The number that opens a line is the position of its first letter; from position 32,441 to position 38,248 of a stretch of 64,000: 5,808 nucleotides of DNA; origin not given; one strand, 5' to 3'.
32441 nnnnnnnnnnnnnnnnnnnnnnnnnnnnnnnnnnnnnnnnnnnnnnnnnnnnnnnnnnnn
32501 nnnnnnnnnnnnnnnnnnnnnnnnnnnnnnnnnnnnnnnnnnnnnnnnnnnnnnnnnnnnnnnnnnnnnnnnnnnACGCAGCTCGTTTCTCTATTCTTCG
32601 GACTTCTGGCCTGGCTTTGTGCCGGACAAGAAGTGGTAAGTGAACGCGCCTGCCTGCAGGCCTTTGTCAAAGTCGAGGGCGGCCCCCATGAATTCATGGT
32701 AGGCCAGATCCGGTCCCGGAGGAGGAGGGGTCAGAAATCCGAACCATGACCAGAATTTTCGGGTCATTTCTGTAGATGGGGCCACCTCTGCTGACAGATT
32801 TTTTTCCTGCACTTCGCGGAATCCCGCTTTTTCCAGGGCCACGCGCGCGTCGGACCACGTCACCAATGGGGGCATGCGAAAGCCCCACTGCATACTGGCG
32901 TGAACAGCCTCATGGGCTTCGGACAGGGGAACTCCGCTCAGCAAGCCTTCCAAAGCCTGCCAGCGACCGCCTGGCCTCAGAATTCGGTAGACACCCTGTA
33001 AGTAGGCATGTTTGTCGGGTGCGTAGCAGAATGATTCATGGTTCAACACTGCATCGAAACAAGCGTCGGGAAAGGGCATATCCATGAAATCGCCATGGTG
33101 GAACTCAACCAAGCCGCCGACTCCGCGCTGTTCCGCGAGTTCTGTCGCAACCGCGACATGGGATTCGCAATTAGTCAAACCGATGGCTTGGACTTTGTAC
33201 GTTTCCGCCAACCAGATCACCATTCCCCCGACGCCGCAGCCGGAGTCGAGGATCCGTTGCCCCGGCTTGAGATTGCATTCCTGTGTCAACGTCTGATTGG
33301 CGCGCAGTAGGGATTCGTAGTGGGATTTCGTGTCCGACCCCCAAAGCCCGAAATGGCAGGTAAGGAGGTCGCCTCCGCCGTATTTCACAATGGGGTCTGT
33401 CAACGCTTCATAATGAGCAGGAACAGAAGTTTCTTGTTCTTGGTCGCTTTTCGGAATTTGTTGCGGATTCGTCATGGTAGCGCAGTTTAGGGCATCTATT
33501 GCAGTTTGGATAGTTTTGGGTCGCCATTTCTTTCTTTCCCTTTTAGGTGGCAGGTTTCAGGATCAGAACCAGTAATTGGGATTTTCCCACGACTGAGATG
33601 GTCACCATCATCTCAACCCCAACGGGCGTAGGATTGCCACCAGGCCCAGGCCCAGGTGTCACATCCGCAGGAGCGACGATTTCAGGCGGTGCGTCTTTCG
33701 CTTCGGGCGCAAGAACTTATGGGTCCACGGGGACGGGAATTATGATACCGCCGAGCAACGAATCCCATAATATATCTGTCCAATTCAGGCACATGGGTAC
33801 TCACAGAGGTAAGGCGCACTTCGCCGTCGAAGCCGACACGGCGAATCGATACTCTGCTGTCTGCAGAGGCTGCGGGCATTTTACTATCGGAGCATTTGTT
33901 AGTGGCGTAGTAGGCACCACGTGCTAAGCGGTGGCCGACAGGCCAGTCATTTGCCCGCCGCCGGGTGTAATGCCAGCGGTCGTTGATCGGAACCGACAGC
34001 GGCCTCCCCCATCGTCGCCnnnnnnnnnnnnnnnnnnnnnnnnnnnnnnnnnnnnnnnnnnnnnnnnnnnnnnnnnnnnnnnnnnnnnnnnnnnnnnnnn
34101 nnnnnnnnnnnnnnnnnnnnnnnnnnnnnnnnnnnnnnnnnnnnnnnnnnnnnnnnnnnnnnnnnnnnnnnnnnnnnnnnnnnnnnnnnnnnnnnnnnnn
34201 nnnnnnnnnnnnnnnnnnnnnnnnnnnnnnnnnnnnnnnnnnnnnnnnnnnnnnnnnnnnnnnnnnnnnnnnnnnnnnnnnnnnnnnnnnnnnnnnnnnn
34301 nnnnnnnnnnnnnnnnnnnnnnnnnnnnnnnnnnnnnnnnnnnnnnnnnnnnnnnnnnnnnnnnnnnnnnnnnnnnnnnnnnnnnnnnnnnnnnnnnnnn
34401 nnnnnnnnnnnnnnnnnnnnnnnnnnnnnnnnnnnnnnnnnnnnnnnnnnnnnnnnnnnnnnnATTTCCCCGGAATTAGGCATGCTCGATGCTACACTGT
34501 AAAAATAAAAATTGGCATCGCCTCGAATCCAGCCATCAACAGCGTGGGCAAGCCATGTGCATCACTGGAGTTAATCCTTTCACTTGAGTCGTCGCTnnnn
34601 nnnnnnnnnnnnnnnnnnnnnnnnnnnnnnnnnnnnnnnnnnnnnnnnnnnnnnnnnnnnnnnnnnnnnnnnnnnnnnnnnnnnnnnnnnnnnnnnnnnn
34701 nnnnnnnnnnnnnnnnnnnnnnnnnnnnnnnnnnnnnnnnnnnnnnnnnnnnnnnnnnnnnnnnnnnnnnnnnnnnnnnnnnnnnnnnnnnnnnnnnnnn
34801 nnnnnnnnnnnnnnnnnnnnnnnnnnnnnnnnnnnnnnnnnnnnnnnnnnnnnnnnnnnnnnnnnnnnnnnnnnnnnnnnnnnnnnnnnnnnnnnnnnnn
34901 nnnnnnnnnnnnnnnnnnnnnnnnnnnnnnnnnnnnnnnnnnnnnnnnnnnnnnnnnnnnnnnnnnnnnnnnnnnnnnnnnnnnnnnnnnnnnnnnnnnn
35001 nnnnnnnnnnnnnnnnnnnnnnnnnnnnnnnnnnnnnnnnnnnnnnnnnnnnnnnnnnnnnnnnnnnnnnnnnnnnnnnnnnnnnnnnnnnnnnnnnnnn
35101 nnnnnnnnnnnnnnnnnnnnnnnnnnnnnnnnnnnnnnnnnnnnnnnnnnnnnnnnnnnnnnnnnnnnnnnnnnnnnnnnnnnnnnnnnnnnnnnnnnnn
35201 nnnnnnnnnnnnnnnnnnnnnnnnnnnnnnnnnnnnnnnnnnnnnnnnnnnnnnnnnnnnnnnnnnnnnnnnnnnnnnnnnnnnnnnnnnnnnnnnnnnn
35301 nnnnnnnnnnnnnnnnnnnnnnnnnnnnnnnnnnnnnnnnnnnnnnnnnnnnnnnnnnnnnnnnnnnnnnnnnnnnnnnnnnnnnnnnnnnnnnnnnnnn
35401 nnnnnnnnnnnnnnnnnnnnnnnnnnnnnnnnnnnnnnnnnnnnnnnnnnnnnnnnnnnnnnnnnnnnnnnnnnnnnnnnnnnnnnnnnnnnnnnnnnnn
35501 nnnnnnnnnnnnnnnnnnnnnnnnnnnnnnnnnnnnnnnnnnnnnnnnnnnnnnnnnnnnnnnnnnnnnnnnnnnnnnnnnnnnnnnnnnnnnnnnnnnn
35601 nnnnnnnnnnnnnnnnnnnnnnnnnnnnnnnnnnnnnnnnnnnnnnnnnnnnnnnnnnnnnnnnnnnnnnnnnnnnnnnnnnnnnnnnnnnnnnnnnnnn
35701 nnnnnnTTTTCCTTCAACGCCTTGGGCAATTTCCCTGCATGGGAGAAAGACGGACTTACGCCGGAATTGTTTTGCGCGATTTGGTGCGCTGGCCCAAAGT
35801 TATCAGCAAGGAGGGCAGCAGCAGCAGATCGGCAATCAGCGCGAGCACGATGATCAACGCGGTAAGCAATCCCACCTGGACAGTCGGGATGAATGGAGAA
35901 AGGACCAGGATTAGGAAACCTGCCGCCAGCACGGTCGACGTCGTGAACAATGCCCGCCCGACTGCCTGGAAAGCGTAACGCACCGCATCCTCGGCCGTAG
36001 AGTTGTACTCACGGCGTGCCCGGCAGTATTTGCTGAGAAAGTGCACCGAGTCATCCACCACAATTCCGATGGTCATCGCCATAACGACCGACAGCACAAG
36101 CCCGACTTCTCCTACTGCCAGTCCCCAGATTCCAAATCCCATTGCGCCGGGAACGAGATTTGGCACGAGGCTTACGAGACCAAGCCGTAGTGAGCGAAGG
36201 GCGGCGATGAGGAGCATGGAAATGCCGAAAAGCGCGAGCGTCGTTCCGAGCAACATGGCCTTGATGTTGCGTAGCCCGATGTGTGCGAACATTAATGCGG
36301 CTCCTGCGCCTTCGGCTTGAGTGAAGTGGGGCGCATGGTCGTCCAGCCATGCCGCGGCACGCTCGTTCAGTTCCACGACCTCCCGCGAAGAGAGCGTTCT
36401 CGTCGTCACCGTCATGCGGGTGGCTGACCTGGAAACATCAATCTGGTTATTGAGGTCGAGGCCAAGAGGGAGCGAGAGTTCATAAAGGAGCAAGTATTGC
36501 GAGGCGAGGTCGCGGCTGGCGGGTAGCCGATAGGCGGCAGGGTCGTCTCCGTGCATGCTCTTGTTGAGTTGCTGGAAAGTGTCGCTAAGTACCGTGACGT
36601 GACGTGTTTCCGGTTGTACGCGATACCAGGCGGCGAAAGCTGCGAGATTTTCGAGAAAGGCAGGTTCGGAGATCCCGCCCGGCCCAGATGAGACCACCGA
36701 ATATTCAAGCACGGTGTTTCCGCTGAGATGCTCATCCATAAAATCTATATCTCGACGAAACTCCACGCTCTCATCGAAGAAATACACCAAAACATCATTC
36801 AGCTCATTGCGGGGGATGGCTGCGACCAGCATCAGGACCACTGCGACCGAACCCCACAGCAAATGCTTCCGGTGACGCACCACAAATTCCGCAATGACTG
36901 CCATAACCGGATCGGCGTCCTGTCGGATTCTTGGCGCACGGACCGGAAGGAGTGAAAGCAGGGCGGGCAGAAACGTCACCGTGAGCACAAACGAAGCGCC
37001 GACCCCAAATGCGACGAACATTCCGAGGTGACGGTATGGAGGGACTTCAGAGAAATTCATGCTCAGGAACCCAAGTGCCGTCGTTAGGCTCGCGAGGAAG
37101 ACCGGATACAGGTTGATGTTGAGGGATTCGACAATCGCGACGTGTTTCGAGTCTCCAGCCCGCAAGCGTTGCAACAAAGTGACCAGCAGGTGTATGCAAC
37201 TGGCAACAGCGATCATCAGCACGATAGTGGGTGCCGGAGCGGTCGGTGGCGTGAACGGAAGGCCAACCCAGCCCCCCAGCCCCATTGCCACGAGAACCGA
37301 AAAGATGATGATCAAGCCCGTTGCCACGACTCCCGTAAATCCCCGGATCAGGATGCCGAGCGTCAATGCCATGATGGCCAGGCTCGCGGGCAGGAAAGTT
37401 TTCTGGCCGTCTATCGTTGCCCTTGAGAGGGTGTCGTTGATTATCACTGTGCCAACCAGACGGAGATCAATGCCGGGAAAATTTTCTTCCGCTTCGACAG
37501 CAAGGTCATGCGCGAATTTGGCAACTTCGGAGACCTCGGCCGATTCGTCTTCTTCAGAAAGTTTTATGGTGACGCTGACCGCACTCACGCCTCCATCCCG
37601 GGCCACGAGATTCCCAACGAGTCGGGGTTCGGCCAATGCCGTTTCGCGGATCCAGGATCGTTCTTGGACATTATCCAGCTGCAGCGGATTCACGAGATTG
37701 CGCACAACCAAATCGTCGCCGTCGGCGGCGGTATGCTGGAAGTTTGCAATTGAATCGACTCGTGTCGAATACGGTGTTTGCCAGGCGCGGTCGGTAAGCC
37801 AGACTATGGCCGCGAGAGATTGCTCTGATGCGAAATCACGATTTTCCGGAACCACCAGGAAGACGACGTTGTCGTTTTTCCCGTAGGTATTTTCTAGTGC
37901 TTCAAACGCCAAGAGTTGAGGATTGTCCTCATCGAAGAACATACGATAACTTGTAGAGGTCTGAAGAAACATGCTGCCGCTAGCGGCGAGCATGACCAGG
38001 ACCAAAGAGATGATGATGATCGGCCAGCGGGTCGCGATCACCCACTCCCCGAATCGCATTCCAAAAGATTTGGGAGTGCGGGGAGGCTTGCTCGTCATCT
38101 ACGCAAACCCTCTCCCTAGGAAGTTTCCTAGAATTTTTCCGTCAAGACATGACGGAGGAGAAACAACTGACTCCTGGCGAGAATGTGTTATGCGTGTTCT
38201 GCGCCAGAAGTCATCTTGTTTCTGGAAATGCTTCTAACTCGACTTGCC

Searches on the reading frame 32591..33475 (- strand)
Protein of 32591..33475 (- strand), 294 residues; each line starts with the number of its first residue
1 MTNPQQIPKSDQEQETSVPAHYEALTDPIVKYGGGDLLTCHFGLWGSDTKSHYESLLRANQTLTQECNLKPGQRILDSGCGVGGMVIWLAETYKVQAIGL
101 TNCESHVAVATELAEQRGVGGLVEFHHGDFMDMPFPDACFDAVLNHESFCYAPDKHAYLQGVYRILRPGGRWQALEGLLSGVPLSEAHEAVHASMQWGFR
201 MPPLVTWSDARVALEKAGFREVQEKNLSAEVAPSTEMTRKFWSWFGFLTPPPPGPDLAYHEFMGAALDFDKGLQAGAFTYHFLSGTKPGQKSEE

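Call 5: search_protein_families(library=ncbifam, proteins=[window:32591-33475:-], max_evalue=0.01)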
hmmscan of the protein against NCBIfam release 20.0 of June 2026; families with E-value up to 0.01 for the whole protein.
window:32591-33475:- (294 aa): 39 families (the best 25 are shown)
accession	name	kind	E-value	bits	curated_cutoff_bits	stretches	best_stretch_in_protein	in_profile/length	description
NF045667.1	MTase_DVU1556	equivalog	2.6e-18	66.3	155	1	62-226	13-167/213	DVU_1556 family methyltransferase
NF041675.1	sarc_dimgly_tmase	equivalog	1.3e-16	61.3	550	1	32-172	29-167/278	sarcosine/dimethylglycine N-methyltransferase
NF041943.1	GPPMT_Stmyces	equivalog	2.3e-14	53.9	400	1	59-178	65-183/272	geranyl diphosphate 2-C-methyltransferase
NF045825.1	FAmtase_mtf2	equivalog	2.7e-14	53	400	1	68-171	56-155/248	fatty-acid O-methyltransferase Mtf2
NF045823.1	PthPhpthDimycoMt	equivalog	2.8e-13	49.6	300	1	68-172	64-164/256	phthiotriol/phenolphthiotriol dimycocerosates methyltransferase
NF008823.0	PRK11873.1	subfamily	9.1e-13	48.3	263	1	66-173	72-180/272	arsenite methyltransferase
NF041537.1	ArsM_AhpD_UU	exception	1.2e-12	47.3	510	1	68-220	73-223/345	arsenite methyltransferase/AhpD domain selenoprotein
NF040703.1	cyclopro_CfaB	exception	8.5e-12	44.5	650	1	62-170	150-259/393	C17 cyclopropane fatty acid synthase CfaB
NF041536.1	ArsM_DUF2284_UU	exception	1.1e-11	43.7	575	1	69-222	74-225/459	arsenite methyltransferase/DUF2284 domain selenoprotein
NF001243.0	PRK00216.1-4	equivalog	1.5e-11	44.1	235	1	63-176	39-153/237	demethylmenaquinone methyltransferase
TIGR02752.1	MenG_heptapren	equivalog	2e-11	43.8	419.85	1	64-176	38-151/231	demethylmenaquinone methyltransferase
TIGR01934.1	MenG_MenH_UbiE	subfamily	3e-11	43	158.35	1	62-177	30-144/223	ubiquinone/menaquinone biosynthesis methyltransferase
NF040539.1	AST_met_ArsM_2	exception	1e-10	41.9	240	1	72-229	57-215/262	putative arsinothricin biosynthesis methyltransferase ArsM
NF047649.1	MTase_UXPK_star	exception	1.7e-10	40.4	460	1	68-176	74-183/283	methyltransferase/UXPK-star double selenoprotein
NF001244.0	PRK00216.1-5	equivalog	4.8e-10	39.1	216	1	61-176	38-155/236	bifunctional demethylmenaquinone methyltransferase/2-methoxy-6-polyprenyl-1,4-benzoquinol methylase UbiE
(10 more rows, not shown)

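Call 6: search_protein_families(library=pfam, proteins=[window:32591-33475:-], max_evalue=0.01)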
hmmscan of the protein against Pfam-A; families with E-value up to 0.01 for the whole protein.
window:32591-33475:- (294 aa): 15 families
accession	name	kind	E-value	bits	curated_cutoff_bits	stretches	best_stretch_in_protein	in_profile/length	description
PF08241.18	Methyltransf_11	-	4.3e-20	72.6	21.2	1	76-171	1-92/95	Methyltransferase domain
PF13649.12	Methyltransf_25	-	3.5e-19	69.7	27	1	75-170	1-97/97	Methyltransferase domain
PF13847.12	Methyltransf_31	-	3.1e-17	63.1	27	1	70-171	2-106/145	Methyltransferase domain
PF02353.26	CMAS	-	1.2e-10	41.7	27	1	61-171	52-161/273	Mycolic acid cyclopropane synthetase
PF01209.24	Ubie_methyltran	-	1.9e-10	40.9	20.1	1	65-177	41-154/233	ubiE/COQ5 methyltransferase family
PF13489.12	Methyltransf_23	-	4.1e-09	36.8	27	1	62-222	11-162/164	Methyltransferase domain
PF08242.18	Methyltransf_12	-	3.8e-08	34.4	30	1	76-171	1-97/98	Methyltransferase domain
PF07021.18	MetW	-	6.1e-06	26.4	21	1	69-146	11-82/193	Methionine biosynthesis protein MetW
PF03141.22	Methyltransf_29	-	8.3e-06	25.1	23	1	70-173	116-216/506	Putative S-adenosyl-L-methionine-dependent methyltransferase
PF00891.24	Methyltransf_2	-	8.3e-05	22.5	22.3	1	58-188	50-178/210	O-methyltransferase domain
PF05175.20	MTS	-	0.00052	20.1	23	1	61-144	21-103/170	Methyltransferase small domain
PF09445.16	Methyltransf_15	-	0.00096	19.2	22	1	73-132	2-60/165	RNA cap guanine-N2 methyltransferase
PF05724.17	TPMT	-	0.0011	19.1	26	1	61-206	27-190/218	Thiopurine S-methyltransferase (TPMT)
PF08123.19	DOT1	-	0.0012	18.8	23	1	60-112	31-84/205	Histone methylation protein DOT1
PF01170.24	UPF0020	-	0.0021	18.2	22.3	0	66-143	23-125/197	RMKL-like, methyltransferase domain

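Call 41: search_solved_structures(query=window:32591-33475:-, max_evalue=0.001)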
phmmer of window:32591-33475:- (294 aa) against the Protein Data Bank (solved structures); distinct sequences matched with E-value up to 0.001: 63 (the best 60 are shown).
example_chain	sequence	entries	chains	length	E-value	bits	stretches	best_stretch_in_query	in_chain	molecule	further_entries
6uv6_A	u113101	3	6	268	3.3e-23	85.9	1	16-238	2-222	D-glucose O-methyltransferase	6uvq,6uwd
8zc8_A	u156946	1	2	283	1.4e-21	80.6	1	24-187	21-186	MitM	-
21zq_A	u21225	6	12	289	1.4e-21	80.5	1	24-187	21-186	MitM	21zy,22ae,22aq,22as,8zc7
3bus_A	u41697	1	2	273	7.8e-21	78.1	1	19-194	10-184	Methyltransferase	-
4pne_A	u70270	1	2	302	1.6e-18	70.5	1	20-172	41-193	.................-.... protein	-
7v6h_A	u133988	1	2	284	1.9e-17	67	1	65-193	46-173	Cyclopropane fatty-acyl-phospholipid synthase-like methyltransferase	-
5wp4_A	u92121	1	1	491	1e-15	61.2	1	60-173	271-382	Phosphoethanolamine N-methyltransferase 1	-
5wp5_A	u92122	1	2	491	3.8e-15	59.4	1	64-173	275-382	Phosphomethylethanolamine N-methyltransferase 2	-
5gm1_A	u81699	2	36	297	1.9e-14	57.1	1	62-234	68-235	O-methylransferase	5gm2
7fbh_A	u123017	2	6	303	3.8e-13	52.8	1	50-237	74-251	BezA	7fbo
6uak_A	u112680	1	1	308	3.7e-11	46.3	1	65-173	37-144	SAM dependent methyltransferase LahSB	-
7qos_A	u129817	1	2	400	7.4e-10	42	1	59-172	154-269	Cyclopropane-fatty-acyl-phospholipid synthase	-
4iv8_A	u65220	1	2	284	1.8e-09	40.8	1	60-172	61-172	Phosphoethanolamine N-methyltransferase,putative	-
9tb4_A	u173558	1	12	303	2.6e-09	40.2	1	15-175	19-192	C6-FPP methytransferase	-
4ine_A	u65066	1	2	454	7.6e-09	38.7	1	68-172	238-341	Protein PMT-2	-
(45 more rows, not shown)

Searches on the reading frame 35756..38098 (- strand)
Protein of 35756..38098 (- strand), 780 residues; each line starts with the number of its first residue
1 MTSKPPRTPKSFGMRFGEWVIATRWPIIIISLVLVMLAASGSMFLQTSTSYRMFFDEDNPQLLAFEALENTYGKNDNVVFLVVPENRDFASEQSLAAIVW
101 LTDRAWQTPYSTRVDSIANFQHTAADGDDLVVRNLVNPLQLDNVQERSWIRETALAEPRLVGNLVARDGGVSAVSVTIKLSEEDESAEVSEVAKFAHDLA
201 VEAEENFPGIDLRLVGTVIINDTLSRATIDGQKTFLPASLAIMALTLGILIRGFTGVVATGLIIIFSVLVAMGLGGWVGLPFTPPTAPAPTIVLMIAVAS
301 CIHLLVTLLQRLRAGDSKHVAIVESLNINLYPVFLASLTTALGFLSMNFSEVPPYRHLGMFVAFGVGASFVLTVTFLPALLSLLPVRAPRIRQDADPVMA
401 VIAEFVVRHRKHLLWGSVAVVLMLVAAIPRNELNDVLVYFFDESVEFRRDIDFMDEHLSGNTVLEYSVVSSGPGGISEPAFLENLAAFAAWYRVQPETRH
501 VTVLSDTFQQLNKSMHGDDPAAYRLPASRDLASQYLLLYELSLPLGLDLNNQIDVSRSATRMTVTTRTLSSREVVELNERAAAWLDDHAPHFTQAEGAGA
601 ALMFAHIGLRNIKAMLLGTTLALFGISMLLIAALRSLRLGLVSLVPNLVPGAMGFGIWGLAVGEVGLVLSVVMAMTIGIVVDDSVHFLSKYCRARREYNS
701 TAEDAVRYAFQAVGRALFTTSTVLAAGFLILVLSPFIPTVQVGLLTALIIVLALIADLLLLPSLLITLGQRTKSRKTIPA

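Call 5: search_protein_families(library=ncbifam, proteins=[window:35756-38098:-], max_evalue=0.01)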
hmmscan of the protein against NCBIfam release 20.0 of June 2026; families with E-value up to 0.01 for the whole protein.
window:35756-38098:- (780 aa): 5 families
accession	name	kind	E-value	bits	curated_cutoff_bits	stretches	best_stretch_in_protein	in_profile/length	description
TIGR00921.1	2A067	subfamily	5.4e-43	147.1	351.9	2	24-388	4-350/733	hydrophobe/amphiphile efflux-3 (HAE3) family transporter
TIGR03480.1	HpnN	hypoth_equivalog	3.7e-29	101.3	751.85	2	192-433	234-471/862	hopanoid biosynthesis associated RND transporter like protein HpnN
TIGR00833.1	actII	subfamily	1.3e-24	86.6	874.7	2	154-501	100-452/910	MMPL family RND transporter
NF052374.1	HopndTporHpnN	equivalog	3.9e-09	35.2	1100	2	298-424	340-465/858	hopanoid transporter HpnN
TIGR00917.1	2A060601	subfamily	0.0018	16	1016.5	1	253-399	610-763/1204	NPC intracellular cholesterol transporter 1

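Call 6: search_protein_families(library=pfam, proteins=[window:35756-38098:-], max_evalue=0.01)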
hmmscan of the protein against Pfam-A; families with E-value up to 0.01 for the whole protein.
window:35756-38098:- (780 aa): 3 families
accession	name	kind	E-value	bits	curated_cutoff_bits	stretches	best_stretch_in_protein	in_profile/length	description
PF03176.21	MMPL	-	1.2e-23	84.1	20.5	2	125-387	57-305/333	MMPL family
PF12349.14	Sterol-sensing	-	6.1e-10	39.6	22.3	1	259-384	11-136/153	Sterol-sensing domain of SREBP cleavage-activation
PF02460.24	Patched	-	0.00014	22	23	1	259-382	33-155/156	Patched SSD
